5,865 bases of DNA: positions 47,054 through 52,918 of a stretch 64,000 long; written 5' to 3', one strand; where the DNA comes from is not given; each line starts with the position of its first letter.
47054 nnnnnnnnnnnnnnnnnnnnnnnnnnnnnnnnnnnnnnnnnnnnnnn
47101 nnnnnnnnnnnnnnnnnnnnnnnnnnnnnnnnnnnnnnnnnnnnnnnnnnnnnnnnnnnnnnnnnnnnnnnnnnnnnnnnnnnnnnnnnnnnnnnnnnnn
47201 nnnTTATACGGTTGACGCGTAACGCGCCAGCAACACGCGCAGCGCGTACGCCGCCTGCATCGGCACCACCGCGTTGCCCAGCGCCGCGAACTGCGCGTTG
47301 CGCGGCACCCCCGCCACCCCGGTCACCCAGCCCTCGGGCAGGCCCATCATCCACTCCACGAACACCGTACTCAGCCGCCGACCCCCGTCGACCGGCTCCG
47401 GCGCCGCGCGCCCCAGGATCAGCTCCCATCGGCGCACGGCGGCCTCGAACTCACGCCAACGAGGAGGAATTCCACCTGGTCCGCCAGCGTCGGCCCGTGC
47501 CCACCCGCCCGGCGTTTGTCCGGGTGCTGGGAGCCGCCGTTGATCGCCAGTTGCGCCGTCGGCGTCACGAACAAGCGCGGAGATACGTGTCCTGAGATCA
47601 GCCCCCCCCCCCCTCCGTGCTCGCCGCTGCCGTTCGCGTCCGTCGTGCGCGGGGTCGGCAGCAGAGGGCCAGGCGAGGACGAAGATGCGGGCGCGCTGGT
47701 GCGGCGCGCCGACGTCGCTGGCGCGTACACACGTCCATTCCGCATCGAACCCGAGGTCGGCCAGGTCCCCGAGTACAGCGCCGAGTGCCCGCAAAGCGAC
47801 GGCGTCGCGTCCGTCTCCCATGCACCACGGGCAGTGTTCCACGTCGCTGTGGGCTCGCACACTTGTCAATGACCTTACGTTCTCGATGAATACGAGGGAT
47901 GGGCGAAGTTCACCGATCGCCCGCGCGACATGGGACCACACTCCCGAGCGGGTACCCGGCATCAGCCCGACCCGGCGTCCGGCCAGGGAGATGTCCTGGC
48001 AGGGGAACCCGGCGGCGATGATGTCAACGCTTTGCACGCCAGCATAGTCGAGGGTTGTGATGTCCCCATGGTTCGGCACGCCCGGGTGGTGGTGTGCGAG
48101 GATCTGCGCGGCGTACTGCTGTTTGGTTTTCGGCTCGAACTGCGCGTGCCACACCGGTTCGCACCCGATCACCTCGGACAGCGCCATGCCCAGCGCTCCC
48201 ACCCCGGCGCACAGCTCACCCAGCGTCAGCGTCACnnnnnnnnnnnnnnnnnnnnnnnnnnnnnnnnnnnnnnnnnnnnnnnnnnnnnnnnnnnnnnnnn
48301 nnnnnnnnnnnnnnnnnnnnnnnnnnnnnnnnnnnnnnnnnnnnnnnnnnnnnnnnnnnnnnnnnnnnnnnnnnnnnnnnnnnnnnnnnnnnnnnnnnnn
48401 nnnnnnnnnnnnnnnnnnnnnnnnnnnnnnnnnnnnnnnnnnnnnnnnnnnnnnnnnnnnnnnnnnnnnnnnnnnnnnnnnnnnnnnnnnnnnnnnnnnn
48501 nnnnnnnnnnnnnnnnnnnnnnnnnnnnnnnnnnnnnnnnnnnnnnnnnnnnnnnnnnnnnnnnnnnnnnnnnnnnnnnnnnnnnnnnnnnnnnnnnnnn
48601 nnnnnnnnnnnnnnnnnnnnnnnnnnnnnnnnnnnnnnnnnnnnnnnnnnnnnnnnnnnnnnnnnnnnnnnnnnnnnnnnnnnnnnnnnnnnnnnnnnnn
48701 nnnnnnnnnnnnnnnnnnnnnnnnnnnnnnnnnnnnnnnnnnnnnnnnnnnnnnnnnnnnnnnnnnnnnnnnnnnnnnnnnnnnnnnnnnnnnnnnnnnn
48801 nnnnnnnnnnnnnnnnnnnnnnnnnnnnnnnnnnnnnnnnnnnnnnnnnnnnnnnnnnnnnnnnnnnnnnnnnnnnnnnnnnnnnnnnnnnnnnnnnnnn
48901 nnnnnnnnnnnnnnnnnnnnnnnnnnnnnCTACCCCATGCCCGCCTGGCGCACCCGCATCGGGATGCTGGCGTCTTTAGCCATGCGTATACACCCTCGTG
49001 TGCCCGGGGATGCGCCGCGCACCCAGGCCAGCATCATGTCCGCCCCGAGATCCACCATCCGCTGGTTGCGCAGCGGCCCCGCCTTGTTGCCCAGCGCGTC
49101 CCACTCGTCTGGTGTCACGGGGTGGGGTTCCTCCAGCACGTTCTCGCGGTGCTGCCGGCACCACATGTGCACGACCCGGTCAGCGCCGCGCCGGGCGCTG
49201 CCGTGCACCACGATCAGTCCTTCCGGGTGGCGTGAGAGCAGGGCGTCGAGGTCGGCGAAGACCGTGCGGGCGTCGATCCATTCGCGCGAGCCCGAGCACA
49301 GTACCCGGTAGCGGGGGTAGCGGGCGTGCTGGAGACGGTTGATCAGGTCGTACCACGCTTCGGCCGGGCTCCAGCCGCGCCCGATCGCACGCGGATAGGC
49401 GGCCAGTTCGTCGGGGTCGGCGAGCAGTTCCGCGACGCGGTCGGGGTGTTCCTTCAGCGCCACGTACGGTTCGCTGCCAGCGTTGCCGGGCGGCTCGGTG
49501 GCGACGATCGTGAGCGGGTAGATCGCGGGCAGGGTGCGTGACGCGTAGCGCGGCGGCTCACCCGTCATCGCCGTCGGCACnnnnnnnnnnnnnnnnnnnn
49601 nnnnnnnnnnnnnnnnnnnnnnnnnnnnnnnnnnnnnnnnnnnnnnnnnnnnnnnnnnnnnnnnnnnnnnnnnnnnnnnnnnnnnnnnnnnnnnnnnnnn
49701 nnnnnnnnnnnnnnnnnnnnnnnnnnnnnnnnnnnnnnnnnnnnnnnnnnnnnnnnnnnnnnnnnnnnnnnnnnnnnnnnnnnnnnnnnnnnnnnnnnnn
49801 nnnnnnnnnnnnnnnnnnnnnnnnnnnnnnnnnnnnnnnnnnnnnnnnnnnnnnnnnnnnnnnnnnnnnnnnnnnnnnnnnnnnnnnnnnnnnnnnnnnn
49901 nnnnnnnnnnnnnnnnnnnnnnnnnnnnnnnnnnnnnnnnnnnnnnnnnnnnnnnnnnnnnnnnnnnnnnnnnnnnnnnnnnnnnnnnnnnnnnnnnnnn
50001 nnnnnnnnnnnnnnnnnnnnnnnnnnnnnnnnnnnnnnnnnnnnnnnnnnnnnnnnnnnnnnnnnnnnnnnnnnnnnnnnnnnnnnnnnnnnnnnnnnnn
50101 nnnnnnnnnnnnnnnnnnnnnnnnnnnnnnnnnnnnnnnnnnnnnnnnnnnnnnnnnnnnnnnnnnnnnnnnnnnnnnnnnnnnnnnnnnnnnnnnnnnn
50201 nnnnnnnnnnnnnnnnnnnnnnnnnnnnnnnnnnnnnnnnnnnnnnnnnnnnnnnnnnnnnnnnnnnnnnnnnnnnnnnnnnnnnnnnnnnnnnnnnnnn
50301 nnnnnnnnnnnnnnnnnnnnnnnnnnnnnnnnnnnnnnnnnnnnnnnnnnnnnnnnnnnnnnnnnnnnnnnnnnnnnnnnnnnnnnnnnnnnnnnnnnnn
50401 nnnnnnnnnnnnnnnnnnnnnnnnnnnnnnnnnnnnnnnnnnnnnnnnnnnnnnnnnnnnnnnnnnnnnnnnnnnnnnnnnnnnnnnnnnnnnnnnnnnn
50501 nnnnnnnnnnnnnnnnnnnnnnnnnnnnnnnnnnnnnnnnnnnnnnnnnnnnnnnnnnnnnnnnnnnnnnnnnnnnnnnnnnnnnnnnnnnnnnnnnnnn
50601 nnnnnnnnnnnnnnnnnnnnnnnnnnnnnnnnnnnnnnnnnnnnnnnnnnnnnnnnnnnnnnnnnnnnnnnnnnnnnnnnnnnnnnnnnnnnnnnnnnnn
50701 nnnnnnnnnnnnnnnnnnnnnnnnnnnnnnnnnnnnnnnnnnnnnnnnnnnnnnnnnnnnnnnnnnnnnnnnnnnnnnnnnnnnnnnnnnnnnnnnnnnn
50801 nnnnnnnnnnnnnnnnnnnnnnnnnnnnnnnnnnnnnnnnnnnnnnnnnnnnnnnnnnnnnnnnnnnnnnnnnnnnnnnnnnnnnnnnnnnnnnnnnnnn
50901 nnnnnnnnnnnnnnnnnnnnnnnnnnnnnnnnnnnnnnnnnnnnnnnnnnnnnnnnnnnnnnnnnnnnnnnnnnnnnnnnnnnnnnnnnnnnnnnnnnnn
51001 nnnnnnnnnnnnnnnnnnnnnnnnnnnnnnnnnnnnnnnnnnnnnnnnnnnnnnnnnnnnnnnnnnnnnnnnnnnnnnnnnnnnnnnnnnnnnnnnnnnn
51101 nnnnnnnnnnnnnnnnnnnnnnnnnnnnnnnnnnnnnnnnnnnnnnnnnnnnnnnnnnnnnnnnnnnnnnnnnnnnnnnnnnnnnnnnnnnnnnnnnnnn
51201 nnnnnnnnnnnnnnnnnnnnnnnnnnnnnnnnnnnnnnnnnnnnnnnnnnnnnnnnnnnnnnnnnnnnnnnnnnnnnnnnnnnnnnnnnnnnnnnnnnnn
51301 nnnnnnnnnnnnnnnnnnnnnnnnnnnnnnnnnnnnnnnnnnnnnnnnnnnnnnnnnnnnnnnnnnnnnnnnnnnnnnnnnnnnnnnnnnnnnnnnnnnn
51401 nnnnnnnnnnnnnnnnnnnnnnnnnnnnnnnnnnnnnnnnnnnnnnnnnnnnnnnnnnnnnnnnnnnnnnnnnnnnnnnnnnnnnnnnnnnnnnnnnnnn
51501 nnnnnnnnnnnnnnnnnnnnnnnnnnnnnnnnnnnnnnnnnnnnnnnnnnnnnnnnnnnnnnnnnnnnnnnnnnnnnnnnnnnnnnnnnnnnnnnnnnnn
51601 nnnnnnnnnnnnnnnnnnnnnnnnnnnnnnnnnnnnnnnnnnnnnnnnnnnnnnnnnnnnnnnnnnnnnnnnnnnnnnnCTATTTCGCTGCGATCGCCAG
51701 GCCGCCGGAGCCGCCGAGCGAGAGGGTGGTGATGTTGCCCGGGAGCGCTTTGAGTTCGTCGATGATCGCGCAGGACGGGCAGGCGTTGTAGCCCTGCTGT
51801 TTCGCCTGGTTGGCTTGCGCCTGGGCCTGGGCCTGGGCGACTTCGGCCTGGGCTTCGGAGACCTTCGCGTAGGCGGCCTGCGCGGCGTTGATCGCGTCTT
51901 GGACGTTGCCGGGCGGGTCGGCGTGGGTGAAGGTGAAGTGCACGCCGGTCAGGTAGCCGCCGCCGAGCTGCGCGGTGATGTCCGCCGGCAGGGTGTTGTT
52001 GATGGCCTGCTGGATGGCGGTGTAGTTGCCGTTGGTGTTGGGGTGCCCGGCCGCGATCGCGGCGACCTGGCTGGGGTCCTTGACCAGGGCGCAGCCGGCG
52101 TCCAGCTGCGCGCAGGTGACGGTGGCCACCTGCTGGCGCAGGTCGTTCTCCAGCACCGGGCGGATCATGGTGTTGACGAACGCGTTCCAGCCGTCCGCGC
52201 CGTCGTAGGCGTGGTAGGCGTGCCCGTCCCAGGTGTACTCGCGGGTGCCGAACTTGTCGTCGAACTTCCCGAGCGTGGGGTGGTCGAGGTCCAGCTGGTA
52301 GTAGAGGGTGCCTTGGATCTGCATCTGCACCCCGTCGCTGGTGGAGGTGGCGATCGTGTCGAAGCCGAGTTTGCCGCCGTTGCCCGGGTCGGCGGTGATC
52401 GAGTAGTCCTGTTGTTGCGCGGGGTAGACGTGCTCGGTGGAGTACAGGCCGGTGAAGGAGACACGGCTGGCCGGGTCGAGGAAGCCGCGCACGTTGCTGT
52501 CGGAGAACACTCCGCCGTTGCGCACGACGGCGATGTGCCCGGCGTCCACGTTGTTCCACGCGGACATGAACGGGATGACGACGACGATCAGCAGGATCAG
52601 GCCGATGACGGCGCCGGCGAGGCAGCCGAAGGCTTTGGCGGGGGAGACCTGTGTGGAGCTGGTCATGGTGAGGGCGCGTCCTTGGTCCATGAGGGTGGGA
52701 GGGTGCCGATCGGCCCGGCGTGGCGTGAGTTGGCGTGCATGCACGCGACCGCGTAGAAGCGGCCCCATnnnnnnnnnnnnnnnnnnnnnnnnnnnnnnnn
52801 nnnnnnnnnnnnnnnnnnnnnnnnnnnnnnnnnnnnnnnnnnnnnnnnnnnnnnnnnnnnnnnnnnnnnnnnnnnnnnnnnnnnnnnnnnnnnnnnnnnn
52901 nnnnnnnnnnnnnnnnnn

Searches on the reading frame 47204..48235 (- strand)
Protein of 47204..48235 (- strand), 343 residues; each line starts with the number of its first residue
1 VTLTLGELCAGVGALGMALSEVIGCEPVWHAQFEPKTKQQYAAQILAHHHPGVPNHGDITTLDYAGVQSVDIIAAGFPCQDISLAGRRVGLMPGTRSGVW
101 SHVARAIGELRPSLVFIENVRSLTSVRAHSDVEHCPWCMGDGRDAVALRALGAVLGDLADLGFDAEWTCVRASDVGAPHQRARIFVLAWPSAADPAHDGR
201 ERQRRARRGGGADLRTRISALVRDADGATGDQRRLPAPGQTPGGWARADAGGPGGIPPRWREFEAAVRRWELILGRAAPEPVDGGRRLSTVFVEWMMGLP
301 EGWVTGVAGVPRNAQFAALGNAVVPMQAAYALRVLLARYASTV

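Call 12: search_protein_families(library=pfam, proteins=[window:47204-48235:-], max_evalue=0.01)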
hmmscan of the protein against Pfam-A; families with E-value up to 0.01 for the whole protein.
window:47204-48235:- (343 aa): 1 family
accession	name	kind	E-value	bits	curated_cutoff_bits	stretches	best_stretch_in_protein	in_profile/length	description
PF00145.23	DNA_methylase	-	1e-29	104.5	22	1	5-189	3-161/324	C-5 cytosine-specific DNA methylase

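Call 13: search_protein_families(library=phrogs, proteins=[window:47204-48235:-], max_evalue=0.001)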
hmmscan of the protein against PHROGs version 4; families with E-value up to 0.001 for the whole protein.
window:47204-48235:- (343 aa): 7 families
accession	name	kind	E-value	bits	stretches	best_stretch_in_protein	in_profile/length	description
phrog_363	-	other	8.2e-61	206.9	1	1-335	52-312/327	DNA methyltransferase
phrog_116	-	other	1.3e-57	196.6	1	1-338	206-492/779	DNA methyltransferase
phrog_29583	-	other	1.1e-31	111.1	1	7-193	10-193/468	DNA methyltransferase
phrog_1008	-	other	3.9e-25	89.9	1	258-340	229-322/329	DNA methyltransferase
phrog_10223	-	other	3.3e-14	53.8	1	260-337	11-102/103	DNA methyltransferase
phrog_32758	-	other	1.8e-13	51.5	1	152-205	6-59/154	DNA methyltransferase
phrog_5999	-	other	2e-05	25.5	1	4-99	4-99/109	DNA methyltransferase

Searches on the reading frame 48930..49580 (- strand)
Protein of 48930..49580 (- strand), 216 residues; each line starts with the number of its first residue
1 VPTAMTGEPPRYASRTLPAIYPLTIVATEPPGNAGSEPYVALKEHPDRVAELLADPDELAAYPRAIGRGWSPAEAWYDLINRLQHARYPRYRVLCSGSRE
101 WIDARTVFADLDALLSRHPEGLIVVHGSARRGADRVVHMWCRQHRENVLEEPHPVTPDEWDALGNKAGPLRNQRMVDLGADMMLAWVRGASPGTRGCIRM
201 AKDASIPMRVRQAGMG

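Call 73: search_protein_families(library=pfam, proteins=[window:48930-49580:-], max_evalue=0.01)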
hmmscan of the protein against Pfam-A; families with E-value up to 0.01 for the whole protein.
window:48930-49580:- (216 aa): 1 family
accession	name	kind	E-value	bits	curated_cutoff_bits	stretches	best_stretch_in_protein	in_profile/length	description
PF10686.14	YAcAr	-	1.4e-12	47.6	28.2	1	92-145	2-53/66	YspA, cpYpsA-related SLOG family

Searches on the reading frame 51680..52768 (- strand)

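Call 12: search_protein_families(library=pfam, proteins=[window:51680-52768:-], max_evalue=0.01)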
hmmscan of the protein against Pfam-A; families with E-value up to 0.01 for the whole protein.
window:51680-52768:- (362 aa): 1 family
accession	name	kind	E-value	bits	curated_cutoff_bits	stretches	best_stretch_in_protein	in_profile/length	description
PF01145.31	Band_7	-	2.2e-14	54.4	23.6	1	74-317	3-176/176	SPFH domain / Band 7 family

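Call 13: search_protein_families(library=phrogs, proteins=[window:51680-52768:-], max_evalue=0.001)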
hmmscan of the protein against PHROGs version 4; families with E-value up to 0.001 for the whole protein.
window:51680-52768:- (362 aa): 1 family
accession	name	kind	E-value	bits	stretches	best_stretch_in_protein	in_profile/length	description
phrog_200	-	other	1.1e-20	75.2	1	48-323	79-296/379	lipoprotein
